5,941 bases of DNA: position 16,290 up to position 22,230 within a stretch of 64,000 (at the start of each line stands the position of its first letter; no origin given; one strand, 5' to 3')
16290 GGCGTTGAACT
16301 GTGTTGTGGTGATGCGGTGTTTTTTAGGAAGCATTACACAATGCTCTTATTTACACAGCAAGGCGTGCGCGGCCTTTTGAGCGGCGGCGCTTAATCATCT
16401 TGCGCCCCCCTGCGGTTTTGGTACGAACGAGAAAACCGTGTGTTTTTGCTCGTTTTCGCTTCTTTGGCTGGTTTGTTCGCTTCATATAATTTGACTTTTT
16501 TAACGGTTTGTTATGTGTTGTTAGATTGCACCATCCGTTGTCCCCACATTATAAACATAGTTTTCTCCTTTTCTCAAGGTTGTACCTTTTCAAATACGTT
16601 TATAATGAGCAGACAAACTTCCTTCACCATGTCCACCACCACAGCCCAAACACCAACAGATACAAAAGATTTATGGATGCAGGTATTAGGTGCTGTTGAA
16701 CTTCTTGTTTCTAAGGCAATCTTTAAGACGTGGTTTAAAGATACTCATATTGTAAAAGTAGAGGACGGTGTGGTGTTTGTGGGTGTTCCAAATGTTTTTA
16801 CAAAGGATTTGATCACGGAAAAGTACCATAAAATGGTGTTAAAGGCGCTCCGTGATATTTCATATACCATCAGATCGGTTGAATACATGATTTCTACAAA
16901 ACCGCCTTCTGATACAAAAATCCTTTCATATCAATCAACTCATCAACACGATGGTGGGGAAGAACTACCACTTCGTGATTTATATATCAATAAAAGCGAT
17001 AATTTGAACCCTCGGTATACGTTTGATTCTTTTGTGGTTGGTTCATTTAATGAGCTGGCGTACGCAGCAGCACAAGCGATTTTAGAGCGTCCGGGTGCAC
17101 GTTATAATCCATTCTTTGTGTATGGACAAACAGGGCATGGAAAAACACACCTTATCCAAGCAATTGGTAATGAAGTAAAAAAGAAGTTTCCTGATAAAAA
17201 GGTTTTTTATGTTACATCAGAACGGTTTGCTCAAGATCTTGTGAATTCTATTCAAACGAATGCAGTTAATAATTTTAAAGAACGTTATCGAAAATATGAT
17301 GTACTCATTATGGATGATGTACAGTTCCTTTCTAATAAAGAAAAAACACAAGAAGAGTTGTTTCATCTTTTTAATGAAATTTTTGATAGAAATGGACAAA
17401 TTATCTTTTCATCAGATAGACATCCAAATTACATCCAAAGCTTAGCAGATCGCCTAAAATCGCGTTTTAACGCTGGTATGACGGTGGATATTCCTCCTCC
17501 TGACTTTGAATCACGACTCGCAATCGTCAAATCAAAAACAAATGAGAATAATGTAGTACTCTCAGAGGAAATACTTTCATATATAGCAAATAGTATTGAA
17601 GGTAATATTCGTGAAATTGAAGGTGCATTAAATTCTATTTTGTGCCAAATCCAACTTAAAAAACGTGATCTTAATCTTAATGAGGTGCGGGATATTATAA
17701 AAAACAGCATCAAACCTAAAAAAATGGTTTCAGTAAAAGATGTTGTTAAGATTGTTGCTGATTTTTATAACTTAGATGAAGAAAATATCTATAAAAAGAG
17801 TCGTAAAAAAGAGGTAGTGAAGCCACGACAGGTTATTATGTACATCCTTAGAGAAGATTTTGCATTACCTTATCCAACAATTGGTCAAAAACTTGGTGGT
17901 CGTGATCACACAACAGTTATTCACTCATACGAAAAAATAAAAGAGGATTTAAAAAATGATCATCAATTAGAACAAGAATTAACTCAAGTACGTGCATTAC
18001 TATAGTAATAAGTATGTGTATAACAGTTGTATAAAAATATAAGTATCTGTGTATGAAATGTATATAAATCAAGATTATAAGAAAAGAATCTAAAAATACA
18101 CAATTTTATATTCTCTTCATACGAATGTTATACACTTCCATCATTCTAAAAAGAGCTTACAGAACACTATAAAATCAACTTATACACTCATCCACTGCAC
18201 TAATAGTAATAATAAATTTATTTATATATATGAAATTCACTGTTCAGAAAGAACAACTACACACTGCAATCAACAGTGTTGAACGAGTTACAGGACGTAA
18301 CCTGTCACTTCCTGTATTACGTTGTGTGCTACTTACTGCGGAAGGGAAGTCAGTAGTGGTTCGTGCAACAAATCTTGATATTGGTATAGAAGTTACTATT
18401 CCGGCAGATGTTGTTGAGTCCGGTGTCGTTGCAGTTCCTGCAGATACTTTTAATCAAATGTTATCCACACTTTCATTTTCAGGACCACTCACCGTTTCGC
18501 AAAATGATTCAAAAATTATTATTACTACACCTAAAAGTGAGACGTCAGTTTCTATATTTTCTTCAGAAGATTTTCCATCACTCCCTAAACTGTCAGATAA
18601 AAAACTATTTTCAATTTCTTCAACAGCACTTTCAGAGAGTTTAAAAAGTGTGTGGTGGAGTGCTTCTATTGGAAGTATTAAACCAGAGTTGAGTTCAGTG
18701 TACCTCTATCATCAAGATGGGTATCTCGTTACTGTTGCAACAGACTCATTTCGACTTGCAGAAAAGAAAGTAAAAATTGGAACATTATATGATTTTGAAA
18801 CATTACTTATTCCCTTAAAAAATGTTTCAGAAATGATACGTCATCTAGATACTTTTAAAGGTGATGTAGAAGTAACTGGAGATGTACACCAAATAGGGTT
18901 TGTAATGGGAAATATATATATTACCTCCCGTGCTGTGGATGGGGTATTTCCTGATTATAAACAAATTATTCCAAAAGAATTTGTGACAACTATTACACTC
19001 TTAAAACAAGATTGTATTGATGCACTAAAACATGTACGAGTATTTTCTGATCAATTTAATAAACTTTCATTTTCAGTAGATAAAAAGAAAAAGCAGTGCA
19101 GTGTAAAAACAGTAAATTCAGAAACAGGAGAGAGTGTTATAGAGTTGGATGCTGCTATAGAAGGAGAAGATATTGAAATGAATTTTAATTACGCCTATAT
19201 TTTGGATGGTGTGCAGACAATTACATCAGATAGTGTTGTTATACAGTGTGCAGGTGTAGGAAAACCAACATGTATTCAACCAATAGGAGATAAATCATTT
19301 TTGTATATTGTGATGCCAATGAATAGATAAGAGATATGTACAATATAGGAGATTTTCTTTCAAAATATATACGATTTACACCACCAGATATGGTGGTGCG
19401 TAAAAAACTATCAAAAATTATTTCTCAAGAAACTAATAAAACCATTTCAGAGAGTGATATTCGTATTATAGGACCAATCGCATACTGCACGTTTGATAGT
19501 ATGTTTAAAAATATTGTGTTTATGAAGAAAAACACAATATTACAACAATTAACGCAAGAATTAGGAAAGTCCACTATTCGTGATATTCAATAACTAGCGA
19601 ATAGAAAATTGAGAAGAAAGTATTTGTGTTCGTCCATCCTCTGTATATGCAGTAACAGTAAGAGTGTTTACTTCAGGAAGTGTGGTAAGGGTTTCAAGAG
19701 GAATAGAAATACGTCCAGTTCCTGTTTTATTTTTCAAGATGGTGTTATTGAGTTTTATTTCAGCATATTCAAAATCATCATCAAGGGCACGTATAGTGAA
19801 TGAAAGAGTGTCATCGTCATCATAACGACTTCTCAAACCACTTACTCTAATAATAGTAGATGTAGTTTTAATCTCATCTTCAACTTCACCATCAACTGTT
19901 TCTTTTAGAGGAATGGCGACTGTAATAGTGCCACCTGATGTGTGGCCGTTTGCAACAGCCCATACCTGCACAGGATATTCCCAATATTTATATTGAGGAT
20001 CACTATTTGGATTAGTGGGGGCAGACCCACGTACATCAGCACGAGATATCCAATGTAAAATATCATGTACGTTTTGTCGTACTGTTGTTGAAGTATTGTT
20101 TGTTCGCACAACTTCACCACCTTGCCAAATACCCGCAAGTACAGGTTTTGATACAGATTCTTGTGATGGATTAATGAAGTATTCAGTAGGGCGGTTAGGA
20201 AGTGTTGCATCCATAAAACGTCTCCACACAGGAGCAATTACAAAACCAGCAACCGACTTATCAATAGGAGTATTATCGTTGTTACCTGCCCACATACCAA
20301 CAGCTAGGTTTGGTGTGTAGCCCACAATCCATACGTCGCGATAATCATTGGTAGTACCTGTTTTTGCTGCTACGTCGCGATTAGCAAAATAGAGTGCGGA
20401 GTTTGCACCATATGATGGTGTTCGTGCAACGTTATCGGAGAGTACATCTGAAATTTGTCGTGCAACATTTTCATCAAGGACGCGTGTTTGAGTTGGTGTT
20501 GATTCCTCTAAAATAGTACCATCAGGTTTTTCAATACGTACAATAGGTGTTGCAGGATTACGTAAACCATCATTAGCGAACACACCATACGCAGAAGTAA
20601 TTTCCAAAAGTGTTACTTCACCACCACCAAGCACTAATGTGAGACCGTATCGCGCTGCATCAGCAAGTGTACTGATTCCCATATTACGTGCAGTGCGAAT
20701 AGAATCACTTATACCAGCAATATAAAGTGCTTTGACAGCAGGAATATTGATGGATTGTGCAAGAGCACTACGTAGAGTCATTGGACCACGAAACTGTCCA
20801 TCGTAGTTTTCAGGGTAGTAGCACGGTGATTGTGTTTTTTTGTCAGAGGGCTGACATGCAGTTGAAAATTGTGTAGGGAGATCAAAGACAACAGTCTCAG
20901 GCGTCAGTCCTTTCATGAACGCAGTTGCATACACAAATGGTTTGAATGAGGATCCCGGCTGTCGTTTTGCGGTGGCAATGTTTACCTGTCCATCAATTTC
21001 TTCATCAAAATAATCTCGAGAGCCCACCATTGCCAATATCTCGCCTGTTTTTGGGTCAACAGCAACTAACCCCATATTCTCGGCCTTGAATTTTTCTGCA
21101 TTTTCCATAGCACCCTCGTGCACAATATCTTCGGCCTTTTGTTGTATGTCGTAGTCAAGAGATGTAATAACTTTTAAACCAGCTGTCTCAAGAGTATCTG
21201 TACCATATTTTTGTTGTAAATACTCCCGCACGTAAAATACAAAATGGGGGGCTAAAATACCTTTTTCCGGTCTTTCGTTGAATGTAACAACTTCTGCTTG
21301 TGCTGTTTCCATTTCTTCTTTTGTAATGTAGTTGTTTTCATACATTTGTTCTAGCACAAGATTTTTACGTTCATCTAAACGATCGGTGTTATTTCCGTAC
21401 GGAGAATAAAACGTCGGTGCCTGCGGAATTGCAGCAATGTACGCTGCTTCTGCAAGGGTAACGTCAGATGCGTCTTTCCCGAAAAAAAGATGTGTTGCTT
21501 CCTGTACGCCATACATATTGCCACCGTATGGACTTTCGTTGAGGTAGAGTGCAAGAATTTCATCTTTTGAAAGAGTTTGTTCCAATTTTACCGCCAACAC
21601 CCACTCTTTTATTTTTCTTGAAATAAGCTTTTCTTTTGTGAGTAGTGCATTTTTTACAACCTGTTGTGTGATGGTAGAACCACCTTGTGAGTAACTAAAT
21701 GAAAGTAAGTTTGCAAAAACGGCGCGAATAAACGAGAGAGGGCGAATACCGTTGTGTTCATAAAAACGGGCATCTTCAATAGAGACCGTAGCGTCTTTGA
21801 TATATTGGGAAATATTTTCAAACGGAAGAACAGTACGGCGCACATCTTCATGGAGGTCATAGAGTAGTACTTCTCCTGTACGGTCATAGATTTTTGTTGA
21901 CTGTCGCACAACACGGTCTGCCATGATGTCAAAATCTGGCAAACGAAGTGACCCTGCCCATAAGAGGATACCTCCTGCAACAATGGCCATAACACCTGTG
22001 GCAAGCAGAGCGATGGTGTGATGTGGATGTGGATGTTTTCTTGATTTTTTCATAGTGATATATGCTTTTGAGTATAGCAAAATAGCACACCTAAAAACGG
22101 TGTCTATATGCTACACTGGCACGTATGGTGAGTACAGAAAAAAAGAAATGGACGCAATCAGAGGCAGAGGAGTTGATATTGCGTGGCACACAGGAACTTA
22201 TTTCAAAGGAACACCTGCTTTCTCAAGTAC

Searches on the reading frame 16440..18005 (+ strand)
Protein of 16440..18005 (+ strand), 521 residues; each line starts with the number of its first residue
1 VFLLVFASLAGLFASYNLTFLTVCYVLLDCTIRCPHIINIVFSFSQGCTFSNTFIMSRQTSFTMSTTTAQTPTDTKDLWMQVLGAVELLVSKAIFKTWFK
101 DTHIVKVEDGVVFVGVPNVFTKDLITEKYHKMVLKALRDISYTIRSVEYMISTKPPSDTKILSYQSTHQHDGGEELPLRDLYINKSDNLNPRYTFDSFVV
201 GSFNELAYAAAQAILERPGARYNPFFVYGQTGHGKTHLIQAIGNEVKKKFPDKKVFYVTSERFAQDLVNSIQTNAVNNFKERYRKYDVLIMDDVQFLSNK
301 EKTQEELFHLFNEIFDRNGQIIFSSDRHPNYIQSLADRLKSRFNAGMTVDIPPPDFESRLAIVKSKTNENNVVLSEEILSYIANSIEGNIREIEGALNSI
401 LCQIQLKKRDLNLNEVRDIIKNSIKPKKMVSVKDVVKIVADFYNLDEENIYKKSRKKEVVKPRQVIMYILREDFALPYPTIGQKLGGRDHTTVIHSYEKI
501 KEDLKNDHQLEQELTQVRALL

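Call 31: search_protein_families(library=pfam, proteins=[window:16440-18005:+], max_evalue=0.00001)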
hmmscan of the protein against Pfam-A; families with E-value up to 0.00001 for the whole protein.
window:16440-18005:+ (521 aa): 5 families
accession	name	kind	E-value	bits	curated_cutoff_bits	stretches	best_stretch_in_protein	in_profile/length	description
PF00308.24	Bac_DnaA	-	2.7e-68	229.7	23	1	189-350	1-162/162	Bacterial DnaA ATPAse domain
PF08299.17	Bac_DnaA_C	-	1.6e-25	89.3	31.5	1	433-500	2-69/69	Bacterial dnaA protein helix-turn-helix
PF11638.13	DnaA_N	-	1.8e-12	47.2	24.6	1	77-138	2-64/65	DnaA N-terminal domain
PF01695.23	IstB_IS21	-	2.5e-09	37.4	24.1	1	227-331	97-199/238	IstB-like ATP binding protein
PF00004.35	AAA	-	3.9e-06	27.8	21.2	1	227-344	3-128/131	ATPase family associated with various cellular activities (AAA)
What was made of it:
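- On DnaA box (DnaA-regulated promoter): dnaA is at 16440-18005 (call 31).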

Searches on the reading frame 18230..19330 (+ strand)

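Call 31: search_protein_families(library=pfam, proteins=[window:18230-19330:+], max_evalue=0.00001)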
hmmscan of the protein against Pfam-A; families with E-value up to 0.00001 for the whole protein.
window:18230-19330:+ (366 aa): 3 families
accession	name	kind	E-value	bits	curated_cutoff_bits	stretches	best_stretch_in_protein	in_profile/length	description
PF00712.24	DNA_pol3_beta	-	1.6e-23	83.6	24.4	1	1-119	1-120/120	DNA polymerase III beta subunit, N-terminal domain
PF02768.20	DNA_pol3_beta_3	-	1.2e-18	67.5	27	1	244-364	1-120/121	DNA polymerase III beta subunit, C-terminal domain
PF02767.21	DNA_pol3_beta_2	-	2.4e-18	67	27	1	129-242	2-116/116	DNA polymerase III beta subunit, central domain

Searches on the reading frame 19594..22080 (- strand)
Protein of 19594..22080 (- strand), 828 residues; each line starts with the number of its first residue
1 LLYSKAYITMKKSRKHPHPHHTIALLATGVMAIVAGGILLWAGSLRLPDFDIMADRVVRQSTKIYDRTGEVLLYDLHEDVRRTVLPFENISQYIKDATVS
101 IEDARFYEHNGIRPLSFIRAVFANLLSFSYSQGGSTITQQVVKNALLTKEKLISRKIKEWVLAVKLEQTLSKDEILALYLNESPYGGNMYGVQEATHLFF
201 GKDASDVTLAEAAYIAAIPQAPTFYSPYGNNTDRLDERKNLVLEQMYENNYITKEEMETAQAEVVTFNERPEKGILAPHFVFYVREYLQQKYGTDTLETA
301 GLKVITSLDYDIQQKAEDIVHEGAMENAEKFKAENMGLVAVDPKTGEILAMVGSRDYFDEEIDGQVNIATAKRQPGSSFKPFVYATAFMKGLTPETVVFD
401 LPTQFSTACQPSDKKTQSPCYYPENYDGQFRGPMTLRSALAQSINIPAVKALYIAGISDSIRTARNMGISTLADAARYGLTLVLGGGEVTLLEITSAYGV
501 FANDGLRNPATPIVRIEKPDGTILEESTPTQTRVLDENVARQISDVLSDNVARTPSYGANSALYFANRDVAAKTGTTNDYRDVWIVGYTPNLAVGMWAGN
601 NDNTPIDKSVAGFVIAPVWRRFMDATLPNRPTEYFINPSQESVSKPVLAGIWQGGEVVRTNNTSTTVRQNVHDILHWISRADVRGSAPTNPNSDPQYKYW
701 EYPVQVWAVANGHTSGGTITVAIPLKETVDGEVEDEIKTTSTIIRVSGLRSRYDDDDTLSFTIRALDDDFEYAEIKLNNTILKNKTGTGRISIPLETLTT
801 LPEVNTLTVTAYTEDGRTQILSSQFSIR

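Call 31: search_protein_families(library=pfam, proteins=[window:19594-22080:-], max_evalue=0.00001)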
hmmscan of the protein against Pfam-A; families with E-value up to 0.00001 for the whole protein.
window:19594-22080:- (828 aa): 2 families
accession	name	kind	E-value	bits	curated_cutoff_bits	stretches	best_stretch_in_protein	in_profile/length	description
PF00912.28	Transgly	-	5.5e-60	202.3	27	1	74-246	6-177/178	Transglycosylase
PF00905.27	Transpeptidase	-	8.1e-25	88.1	22.1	1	337-620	2-295/299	Penicillin binding protein transpeptidase domain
